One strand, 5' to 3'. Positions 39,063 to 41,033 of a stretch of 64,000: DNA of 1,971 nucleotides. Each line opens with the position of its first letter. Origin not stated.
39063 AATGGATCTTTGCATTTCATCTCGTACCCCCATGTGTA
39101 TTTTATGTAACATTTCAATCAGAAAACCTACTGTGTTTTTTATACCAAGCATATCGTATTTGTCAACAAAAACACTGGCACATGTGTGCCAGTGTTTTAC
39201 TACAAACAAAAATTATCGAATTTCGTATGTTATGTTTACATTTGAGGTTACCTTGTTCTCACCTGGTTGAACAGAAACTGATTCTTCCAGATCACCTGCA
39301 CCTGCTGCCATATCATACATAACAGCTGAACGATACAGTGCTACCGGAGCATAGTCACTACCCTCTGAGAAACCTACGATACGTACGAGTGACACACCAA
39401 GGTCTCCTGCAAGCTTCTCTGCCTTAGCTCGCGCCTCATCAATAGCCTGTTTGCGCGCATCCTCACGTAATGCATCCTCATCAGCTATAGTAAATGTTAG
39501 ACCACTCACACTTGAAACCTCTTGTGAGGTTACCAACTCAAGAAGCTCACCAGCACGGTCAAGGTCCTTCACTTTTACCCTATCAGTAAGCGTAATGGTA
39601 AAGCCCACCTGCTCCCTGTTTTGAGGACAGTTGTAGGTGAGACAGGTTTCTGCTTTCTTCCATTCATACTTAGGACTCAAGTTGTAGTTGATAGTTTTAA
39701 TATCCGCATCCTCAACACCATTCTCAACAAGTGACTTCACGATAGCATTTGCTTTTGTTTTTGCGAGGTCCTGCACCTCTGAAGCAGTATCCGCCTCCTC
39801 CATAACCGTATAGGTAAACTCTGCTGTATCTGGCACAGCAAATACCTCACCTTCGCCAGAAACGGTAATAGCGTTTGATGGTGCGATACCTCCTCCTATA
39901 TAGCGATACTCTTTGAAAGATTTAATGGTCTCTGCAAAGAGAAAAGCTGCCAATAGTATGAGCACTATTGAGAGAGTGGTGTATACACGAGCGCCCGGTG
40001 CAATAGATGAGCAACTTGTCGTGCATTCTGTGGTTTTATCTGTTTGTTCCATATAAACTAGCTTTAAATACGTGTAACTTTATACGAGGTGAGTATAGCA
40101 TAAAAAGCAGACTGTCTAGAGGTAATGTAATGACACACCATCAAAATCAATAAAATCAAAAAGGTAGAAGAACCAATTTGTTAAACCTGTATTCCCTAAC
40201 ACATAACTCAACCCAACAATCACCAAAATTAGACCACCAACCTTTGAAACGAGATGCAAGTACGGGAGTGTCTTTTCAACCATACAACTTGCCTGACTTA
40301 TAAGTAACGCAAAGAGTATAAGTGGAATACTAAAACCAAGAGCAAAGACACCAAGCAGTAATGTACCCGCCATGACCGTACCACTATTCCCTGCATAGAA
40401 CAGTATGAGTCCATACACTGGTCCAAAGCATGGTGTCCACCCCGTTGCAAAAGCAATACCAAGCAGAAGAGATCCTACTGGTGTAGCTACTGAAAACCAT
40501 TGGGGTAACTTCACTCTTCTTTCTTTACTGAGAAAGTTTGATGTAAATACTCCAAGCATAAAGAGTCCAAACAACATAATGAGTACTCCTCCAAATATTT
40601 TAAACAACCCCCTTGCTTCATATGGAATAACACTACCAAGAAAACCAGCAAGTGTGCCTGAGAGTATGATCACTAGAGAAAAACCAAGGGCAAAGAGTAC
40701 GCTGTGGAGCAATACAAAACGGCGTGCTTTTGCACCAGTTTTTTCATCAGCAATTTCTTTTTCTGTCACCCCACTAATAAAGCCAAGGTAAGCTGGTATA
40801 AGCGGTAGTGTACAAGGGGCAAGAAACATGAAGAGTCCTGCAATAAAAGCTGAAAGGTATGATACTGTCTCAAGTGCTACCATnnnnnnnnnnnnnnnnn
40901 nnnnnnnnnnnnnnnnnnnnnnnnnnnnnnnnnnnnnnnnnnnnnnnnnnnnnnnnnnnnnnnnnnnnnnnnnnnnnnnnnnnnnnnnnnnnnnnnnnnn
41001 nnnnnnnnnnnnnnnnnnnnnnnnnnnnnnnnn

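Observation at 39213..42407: Extracytoplasmic thiol-disulfide operon in which the TlpA/ResA-type partner of CcdA has lost both catalytic cysteines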

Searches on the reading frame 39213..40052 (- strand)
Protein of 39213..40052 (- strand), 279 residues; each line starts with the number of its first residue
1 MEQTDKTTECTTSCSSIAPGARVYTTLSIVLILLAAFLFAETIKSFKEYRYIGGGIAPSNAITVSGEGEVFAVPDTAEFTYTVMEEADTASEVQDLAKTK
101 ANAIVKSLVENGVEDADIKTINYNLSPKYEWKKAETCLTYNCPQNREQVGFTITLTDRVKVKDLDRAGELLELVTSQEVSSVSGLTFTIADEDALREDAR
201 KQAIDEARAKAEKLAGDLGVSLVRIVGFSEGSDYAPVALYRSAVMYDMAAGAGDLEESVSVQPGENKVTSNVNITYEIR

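Call 3: search_protein_families(library=pfam, proteins=[window:39213-40052:-], max_evalue=0.1)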
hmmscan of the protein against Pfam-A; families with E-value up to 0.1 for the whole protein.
window:39213-40052:- (279 aa): 2 families
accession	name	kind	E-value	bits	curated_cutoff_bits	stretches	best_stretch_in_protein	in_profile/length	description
PF04402.19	SIMPL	-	1.3e-45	156.6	25.2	1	62-276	1-205/205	Protein of unknown function (DUF541)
PF00691.25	OmpA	-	0.0031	18.2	27.2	1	87-121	43-77/98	OmpA family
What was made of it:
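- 39213..40052 (-): Membrane-anchored SIMPL/DUF541 (YggE/BP26-like) protein with a conserved Cys pair, C137 x4 C142. Pfam SIMPL 1.3e-45 (call 3).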

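Call 4: search_protein_families(library=ncbifam, proteins=[window:39213-40052:-], max_evalue=0.1)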
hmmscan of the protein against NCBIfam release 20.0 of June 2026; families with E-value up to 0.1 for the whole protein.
window:39213-40052:- (279 aa): 4 families
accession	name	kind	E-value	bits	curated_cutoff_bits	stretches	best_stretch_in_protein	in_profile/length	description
NF008299.0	PRK11087.1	equivalog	3.1e-24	85.7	249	1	60-278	30-236/238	oxidative stress defense protein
NF003027.0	PRK03906.1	subfamily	0.041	12.8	191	1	112-172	91-149/385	mannonate dehydratase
NF005006.0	PRK06397.1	equivalog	0.054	13.6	126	0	85-123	69-107/111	V-type ATP synthase subunit H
TIGR02802.1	Pal_lipo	equivalog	0.067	13.3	125.35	0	96-141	52-97/104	peptidoglycan-associated lipoprotein Pal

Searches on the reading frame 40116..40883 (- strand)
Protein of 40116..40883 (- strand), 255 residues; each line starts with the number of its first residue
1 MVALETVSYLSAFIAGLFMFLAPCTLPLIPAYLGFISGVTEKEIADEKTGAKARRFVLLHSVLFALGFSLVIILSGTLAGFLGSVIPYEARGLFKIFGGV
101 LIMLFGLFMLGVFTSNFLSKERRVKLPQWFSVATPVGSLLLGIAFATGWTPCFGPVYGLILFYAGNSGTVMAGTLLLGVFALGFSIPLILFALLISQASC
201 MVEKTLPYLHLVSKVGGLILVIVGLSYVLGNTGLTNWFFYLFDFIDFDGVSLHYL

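Call 3: search_protein_families(library=pfam, proteins=[window:40116-40883:-], max_evalue=0.1)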
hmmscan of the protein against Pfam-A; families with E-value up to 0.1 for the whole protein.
window:40116-40883:- (255 aa): 2 families
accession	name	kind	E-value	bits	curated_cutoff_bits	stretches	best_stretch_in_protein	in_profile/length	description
PF02683.22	DsbD_TM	-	7.7e-15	55.2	27.1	1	10-225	6-212/219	Cytochrome C biogenesis protein transmembrane domain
PF15049.11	DUF4534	-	0.045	14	29.2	0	13-116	6-107/163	Protein of unknown function (DUF4534)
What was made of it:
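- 40116..40883 (-): CcdA (DsbD-type transmembrane electron carrier). It overlaps the TlpA-like stop by 7 nt. Both essential Cys are kept (APC24TLP and TPC152FGP). Pfam DsbD_TM 55.2 bits against a cutoff of 27.1 (call 3).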

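Call 4: search_protein_families(library=ncbifam, proteins=[window:40116-40883:-], max_evalue=0.1)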
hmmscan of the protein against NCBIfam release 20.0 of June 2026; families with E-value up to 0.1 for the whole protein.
window:40116-40883:- (255 aa): 3 families
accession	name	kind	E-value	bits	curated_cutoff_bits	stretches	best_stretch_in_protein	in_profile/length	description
NF040495.1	tranport_ArsG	equivalog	1.3e-11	44.3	200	1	7-229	5-222/225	aromatic aminobenezylarsenical efflux permease ArsG family transporter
NF001419.0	PRK00293.1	subfamily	1.5e-07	30.4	330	1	7-225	170-379/574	protein-disulfide reductase DsbD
NF045694.1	seleno_TsoB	exception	1.6e-07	29.8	805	1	8-227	184-390/572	rhodanese/DsbD fusion-like selenoprotein TsoB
